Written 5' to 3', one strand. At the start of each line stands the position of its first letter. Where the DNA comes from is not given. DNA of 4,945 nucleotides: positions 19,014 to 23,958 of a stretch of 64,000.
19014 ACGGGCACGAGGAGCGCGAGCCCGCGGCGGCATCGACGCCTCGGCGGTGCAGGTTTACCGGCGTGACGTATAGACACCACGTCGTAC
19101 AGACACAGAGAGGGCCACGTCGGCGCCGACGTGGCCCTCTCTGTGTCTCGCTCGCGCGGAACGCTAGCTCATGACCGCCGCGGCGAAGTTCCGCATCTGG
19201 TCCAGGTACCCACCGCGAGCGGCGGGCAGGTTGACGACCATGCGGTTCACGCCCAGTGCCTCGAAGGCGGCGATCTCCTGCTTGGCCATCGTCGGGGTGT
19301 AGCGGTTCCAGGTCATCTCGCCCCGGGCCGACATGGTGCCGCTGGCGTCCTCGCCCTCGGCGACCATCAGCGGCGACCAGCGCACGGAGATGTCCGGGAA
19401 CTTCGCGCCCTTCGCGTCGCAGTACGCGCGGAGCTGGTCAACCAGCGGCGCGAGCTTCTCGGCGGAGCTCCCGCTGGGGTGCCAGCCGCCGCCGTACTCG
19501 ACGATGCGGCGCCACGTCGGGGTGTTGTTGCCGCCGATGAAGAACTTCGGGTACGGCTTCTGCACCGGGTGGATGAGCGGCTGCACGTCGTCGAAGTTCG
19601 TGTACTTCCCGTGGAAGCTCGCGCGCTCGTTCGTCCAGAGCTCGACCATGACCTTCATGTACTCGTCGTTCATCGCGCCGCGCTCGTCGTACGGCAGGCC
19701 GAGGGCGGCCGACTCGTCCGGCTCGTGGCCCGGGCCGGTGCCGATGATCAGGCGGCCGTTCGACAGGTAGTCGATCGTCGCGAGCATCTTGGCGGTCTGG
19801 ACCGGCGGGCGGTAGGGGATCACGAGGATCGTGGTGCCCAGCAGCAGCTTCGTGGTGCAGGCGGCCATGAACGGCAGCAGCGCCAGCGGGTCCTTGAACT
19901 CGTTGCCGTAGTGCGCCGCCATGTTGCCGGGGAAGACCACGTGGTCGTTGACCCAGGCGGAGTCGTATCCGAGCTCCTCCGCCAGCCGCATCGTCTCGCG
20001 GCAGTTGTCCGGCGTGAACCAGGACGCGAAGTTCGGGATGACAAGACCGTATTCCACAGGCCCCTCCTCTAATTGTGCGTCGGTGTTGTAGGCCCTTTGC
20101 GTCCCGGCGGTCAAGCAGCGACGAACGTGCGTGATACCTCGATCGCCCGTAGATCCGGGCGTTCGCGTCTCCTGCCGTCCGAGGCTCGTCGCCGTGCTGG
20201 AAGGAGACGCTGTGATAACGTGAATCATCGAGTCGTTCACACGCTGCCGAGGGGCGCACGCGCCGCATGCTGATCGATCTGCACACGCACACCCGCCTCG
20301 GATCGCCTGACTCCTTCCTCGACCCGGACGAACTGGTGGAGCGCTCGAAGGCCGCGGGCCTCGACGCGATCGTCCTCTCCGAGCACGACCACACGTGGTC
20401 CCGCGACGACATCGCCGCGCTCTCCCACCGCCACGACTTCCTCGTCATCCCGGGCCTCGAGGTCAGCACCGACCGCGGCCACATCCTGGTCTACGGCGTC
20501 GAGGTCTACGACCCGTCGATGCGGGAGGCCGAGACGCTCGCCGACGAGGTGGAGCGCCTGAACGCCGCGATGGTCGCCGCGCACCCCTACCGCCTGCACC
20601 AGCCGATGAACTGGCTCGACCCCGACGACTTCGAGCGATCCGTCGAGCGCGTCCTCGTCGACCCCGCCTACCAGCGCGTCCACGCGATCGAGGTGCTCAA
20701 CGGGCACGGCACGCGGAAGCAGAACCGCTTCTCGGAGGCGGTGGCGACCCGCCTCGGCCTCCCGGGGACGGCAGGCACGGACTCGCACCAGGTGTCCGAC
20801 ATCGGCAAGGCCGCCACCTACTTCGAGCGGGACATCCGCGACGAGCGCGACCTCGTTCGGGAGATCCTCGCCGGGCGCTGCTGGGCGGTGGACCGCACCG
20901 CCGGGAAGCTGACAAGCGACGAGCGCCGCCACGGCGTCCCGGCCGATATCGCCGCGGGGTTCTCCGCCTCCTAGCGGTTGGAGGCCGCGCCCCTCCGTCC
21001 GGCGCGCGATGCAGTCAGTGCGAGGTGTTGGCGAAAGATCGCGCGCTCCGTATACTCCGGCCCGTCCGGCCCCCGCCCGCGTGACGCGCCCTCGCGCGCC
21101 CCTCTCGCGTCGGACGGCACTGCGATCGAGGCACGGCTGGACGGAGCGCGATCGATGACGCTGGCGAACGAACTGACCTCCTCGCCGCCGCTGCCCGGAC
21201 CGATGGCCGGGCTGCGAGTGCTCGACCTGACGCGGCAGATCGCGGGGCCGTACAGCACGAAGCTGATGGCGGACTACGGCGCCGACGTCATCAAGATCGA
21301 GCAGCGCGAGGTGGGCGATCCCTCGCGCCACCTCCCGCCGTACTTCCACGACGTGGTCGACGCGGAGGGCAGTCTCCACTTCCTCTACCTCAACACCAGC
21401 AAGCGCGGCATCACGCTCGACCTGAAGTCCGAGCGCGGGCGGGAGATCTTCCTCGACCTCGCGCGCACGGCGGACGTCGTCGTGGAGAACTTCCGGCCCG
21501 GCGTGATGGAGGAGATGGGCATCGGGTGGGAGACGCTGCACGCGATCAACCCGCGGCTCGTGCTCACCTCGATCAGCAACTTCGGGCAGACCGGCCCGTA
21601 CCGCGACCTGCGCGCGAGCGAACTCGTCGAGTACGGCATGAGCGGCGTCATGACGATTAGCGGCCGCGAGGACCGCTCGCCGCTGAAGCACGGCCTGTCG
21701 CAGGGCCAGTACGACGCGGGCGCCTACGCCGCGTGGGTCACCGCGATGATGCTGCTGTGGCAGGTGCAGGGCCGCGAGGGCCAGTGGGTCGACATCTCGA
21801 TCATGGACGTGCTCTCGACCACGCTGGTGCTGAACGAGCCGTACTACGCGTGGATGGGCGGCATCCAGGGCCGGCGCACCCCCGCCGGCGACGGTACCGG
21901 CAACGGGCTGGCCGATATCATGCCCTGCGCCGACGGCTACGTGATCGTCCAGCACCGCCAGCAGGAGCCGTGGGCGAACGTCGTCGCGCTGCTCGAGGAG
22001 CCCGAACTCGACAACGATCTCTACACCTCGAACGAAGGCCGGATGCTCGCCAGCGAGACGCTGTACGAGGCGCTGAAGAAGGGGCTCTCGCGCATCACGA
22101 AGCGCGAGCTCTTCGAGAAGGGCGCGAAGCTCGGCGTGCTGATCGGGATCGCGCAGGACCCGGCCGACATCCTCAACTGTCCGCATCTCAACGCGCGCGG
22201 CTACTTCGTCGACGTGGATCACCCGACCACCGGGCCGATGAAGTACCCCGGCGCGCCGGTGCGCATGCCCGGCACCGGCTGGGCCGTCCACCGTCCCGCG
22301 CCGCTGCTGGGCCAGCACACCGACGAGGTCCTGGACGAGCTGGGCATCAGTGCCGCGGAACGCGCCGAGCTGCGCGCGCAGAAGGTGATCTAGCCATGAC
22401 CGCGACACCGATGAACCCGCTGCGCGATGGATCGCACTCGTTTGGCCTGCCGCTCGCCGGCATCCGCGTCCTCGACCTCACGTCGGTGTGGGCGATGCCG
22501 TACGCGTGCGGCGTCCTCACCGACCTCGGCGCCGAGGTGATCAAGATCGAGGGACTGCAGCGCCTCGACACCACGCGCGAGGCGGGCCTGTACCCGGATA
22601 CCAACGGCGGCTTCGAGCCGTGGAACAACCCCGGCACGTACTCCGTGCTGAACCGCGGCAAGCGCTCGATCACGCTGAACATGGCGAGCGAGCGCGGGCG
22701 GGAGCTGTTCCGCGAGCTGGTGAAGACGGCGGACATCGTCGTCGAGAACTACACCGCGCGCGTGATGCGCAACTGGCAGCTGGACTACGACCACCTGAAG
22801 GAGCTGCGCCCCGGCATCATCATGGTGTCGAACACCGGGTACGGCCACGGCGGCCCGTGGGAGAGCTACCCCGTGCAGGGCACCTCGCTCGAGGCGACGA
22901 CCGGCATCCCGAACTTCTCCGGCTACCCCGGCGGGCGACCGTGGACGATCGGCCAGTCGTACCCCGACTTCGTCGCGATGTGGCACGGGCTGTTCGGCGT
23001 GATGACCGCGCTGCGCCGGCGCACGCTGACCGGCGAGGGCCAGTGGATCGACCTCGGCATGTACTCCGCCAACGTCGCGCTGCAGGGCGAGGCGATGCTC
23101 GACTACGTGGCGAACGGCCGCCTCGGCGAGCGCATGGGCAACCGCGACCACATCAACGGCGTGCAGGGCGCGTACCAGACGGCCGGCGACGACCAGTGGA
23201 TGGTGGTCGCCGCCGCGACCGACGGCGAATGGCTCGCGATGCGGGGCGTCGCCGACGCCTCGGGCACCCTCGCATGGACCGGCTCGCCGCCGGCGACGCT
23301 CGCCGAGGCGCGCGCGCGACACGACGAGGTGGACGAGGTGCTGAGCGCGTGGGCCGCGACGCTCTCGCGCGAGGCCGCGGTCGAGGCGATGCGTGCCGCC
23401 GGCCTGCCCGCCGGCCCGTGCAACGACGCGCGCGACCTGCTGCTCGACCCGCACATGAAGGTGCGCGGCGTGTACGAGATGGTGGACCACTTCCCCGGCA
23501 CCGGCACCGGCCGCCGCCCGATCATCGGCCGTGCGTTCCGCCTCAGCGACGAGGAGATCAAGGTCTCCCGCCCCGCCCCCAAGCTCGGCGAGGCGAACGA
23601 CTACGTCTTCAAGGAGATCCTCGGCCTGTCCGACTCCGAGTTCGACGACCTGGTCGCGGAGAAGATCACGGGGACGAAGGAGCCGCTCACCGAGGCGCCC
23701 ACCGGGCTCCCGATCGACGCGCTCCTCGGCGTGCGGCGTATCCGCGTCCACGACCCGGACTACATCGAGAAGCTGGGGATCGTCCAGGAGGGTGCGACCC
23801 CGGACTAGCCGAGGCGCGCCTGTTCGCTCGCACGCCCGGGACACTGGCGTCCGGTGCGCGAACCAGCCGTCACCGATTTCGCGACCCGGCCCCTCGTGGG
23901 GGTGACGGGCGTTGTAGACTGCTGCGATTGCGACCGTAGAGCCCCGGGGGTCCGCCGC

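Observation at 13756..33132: Orphan CoA-thioester island: six family III CoA-transferases with lyases, propellers and no classical beta-oxidation genes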

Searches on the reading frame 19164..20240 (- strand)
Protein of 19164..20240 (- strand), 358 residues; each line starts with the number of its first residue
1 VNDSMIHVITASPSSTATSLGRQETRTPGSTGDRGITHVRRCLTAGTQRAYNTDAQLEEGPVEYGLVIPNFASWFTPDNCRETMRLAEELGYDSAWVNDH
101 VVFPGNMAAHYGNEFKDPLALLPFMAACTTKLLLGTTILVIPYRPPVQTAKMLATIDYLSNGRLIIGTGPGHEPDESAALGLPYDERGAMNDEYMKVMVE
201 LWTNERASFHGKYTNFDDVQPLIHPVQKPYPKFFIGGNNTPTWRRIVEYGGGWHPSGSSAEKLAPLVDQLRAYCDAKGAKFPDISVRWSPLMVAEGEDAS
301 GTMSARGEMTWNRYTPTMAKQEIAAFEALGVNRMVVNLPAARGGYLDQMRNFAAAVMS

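Call 4: search_protein_families(library=pfam, proteins=[window:19164-20240:-])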
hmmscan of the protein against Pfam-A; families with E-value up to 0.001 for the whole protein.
window:19164-20240:- (358 aa): 1 family
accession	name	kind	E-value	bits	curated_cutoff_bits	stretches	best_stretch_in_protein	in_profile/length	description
PF00296.26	Bac_luciferase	-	1.7e-42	146.3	27.9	1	75-302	20-237/314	Luciferase-like monooxygenase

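Call 10: search_protein_families(library=ncbifam, proteins=[window:19164-20240:-], max_evalue=0.00001)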
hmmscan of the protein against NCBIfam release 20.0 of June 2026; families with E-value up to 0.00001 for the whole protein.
window:19164-20240:- (358 aa): 25 families
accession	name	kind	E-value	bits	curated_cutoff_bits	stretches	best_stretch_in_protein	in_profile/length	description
TIGR03619.1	F420_Rv2161c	subfamily_domain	5e-58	196.6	166.9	1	83-338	3-247/247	TIGR03619 family F420-dependent LLM class oxidoreductase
TIGR03560.1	F420_Rv1855c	subfamily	3.2e-32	112.2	231.4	1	79-284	14-222/227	TIGR03560 family F420-dependent LLM class oxidoreductase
TIGR03571.1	lucif_BA3436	subfamily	3.3e-30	105.4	303.9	1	77-356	30-300/304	TIGR03571 family LLM class oxidoreductase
TIGR03621.1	F420_MSMEG_2516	subfamily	7.4e-23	81.1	213.15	1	79-240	15-160/295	TIGR03621 family F420-dependent LLM class oxidoreductase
TIGR04021.1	LLM_DMSO2_sfnG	equivalog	5e-21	75.4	382.95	1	65-280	13-227/350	dimethylsulfone monooxygenase SfnG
TIGR03854.1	F420_MSMEG_3544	hypoth_equivalog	8.9e-20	71.2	295.6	1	82-336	17-266/290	TIGR03854 family LLM class F420-dependent oxidoreductase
TIGR03565.1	alk_sulf_monoox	equivalog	1.9e-17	63.4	518.2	1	112-335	49-271/346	FMNH2-dependent alkanesulfonate monooxygenase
TIGR04027.1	LLM_KPN_01858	hypoth_equivalog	1e-16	60.8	412.9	1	81-206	23-142/326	putative FMN-dependent luciferase-like monooxygenase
NF001939.1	PRK00719.1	subfamily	2e-16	59.8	510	1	143-336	79-272/373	alkanesulfonate monooxygenase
NF002619.0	PRK02271.1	equivalog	5.1e-15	55.6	276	1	81-276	17-197/329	5,10-methylenetetrahydromethanopterin reductase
TIGR03555.1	F420_mer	equivalog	4e-14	52.7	348.7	1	82-237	16-157/325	5,10-methylenetetrahydromethanopterin reductase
TIGR04465.1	ArgArg_F420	equivalog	3.9e-13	49.2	470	1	58-279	42-257/364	F420-dependent hydroxymycolic acid dehydrogenase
TIGR03559.1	F420_Rv3520c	subfamily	4.7e-13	48.9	335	1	78-216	13-139/325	LLM class F420-dependent oxidoreductase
TIGR03564.1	F420_MSMEG_4879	subfamily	5.1e-13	49.2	234.25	1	116-218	24-126/265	TIGR03564 family F420-dependent LLM class oxidoreductase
TIGR03860.1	FMN_nitrolo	subfamily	7.8e-13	48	279.7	1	78-203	29-161/422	NtaA/DmoA family FMN-dependent monooxygenase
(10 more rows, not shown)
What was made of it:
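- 19164..20057 (-): F420-dependent LLM-class oxidoreductase (TIGR03619, Rv2161c family). 196.6 bits against a cutoff of 166.9 (call 10).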

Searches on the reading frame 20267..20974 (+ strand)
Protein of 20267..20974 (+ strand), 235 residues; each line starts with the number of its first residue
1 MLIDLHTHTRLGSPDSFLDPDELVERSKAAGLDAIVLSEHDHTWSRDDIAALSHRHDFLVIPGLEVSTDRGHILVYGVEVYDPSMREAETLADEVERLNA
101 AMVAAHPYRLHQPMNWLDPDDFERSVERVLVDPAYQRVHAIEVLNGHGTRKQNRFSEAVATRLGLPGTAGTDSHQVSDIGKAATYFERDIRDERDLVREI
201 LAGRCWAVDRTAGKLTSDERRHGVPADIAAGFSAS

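Call 4: search_protein_families(library=pfam, proteins=[window:20267-20974:+])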
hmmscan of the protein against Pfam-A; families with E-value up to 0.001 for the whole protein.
window:20267-20974:+ (235 aa): 3 families
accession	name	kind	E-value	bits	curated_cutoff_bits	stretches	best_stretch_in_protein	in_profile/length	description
PF13263.12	PHP_C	-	2.8e-16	59.2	21.3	1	152-205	3-56/56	PHP-associated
PF02811.25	PHP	-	2.4e-06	28.4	26.4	1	4-69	1-66/164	PHP domain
PF19799.5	DUF6282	-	0.00071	19.8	26.8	0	2-79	2-79/196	Family of unknown function (DUF6282)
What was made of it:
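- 20267..20974 (+): PHP-domain metallohydrolase (CehA/McbA-type domain), first gene of the PHP-CoAT4-CoAT5-CoAT6 run. PHP_C and PHP (call 4).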

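Call 10: search_protein_families(library=ncbifam, proteins=[window:20267-20974:+], max_evalue=0.00001)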
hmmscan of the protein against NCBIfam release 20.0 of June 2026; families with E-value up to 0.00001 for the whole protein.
window:20267-20974:+ (235 aa): 3 families
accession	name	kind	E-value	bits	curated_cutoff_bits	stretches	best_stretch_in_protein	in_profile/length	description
NF038032.1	CehA_McbA_metalo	domain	4.7e-28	98.5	80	1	3-214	5-219/315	CehA/McbA family metallohydrolase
NF041577.1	nside_bi_sphtase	equivalog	4.7e-10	39.1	400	1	3-77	4-78/276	3',5'-nucleoside bisphosphate phosphatase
NF047791.1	RNaseRnm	equivalog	5.9e-08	32.3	375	1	1-87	1-91/275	RNase RNM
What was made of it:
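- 20267..20974 (+): NF038032 scores 98.5 against a cutoff of 80 (call 10).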

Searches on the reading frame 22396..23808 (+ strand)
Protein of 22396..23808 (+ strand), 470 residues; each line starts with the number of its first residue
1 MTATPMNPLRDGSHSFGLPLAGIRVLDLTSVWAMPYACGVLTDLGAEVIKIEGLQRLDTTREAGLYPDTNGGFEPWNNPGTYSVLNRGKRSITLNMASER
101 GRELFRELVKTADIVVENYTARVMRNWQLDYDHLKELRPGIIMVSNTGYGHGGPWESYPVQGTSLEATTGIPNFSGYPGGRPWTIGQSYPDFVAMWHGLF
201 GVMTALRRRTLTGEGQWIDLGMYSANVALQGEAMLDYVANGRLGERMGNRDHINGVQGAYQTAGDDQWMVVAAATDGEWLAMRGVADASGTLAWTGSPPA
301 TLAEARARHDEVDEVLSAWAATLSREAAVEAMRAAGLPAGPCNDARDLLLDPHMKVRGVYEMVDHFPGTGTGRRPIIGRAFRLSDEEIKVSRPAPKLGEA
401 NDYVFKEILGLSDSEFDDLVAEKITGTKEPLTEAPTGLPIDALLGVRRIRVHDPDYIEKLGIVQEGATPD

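Call 4: search_protein_families(library=pfam, proteins=[window:22396-23808:+])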
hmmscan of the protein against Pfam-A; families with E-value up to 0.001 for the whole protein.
window:22396-23808:+ (470 aa): 1 family
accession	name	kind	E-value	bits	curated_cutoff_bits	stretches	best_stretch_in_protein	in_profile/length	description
PF02515.22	CoA_transf_3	-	1.3e-91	307.9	23.3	1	20-400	1-365/366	CoA-transferase family III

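Call 10: search_protein_families(library=ncbifam, proteins=[window:22396-23808:+], max_evalue=0.00001)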
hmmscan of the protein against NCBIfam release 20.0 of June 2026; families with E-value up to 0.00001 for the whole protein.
window:22396-23808:+ (470 aa): 7 families
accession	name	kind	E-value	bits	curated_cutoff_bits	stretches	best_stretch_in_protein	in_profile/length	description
NF052585.1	SucGlutTfsCaiB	equivalog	4.5e-54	183.6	750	1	18-408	6-388/394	succinate--glutarate CoA-transferase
NF041294.1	Scnl_mescCoAtase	equivalog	1.5e-51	175.7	700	1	20-404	4-379/381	succinyl-CoA:mesaconate CoA-transferase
NF003809.0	PRK05398.1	subfamily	1.4e-47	162.2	442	1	19-423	4-414/416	formyl-CoA transferase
TIGR03253.1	oxalate_frc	equivalog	2.3e-45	155.1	504.2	1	19-423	3-414/416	formyl-CoA transferase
NF008511.0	PRK11430.1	equivalog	1.5e-40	139.6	522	1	19-262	9-244/381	CoA:oxalate CoA-transferase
NF002914.1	PRK03525.1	equivalog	2.9e-25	89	413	1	15-423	6-395/400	L-carnitine CoA-transferase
TIGR04253.1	mesacon_CoA_iso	equivalog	1e-23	84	725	1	20-424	3-399/403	2-methylfumaryl-CoA isomerase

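Call 35: search_solved_structures(query=window:22396-23808:+, max_evalue=1e-20, show_alignments=1)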
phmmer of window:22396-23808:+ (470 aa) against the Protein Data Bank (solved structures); distinct sequences matched with E-value up to 1e-20: 22.
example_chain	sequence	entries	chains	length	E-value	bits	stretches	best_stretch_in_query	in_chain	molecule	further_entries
9fn0_B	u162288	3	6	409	7.8e-57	196.4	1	19-424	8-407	Subunit of Benzylsuccinate CoA-transferase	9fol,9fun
4ed9_A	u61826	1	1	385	1.7e-49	172.2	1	17-401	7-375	CAIB/BAIF family protein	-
10uh_A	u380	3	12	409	1.2e-44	156.2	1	14-424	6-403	Formyl-coenzyme a transferase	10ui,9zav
9br6_A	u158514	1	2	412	4.4e-38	134.5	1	18-423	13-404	Succinate--hydroxymethylglutarate CoA-transferase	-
9br7_A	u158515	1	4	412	6.3e-38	134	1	18-423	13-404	Succinate--hydroxymethylglutarate CoA-transferase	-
4hl6_A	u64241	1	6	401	3.8e-34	121.6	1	19-253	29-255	Uncharacterized protein YfdE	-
1p5h_A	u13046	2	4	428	2e-31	112.6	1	19-228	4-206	Formyl-coenzyme A transferase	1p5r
2vjp_A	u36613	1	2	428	2.5e-31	112.2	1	19-228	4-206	FORMYL-COENZYME A TRANSFERASE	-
2vjq_A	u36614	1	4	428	3.2e-31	111.9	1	19-228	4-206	FORMYL-COENZYME A TRANSFERASE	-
2vjk_A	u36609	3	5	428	3.7e-31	111.7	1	19-228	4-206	FORMYL-COENZYME A TRANSFERASE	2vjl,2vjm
2vjn_A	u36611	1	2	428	3.7e-31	111.7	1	19-227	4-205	FORMYL-COENZYME A TRANSFERASE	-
1t4c_A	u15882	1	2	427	4.3e-31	111.5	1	19-228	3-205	Formyl-CoA:oxalate CoA-transferase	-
2vjo_A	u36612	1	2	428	5e-31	111.3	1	19-228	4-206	FORMYL-COENZYME A TRANSFERASE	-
1vgr_A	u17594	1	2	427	1.5e-30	109.7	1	19-228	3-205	Formyl-coenzyme A transferase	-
1t3z_A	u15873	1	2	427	2.9e-30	108.8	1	19-228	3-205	Formyl-coenzyme A transferase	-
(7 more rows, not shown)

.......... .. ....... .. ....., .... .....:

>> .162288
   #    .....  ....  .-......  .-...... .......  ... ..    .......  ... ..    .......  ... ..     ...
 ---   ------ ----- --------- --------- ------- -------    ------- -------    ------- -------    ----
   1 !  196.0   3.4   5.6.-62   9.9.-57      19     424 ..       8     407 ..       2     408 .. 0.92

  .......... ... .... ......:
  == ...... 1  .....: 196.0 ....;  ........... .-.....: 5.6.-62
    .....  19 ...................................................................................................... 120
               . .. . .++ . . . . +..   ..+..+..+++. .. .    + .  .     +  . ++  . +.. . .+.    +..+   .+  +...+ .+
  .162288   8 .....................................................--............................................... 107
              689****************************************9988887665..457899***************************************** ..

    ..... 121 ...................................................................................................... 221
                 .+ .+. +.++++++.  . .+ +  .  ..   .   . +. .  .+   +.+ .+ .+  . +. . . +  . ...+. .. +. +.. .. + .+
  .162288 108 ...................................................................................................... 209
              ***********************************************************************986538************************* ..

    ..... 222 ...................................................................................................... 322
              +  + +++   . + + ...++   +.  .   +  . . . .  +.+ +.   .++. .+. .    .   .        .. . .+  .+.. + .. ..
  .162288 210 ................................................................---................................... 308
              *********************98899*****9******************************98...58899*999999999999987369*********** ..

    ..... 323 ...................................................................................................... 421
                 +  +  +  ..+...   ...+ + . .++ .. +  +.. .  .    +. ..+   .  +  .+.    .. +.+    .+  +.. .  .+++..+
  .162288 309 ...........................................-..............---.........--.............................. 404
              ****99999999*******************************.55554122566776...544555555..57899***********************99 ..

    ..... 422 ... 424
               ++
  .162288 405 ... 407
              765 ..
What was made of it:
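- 22396..23808 (+): CoAT5: chain-B-type, probably catalytic subunit, with a C-terminal extension (core). Best PDB match is 9fn0_B at 196.4 bits (call 35).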
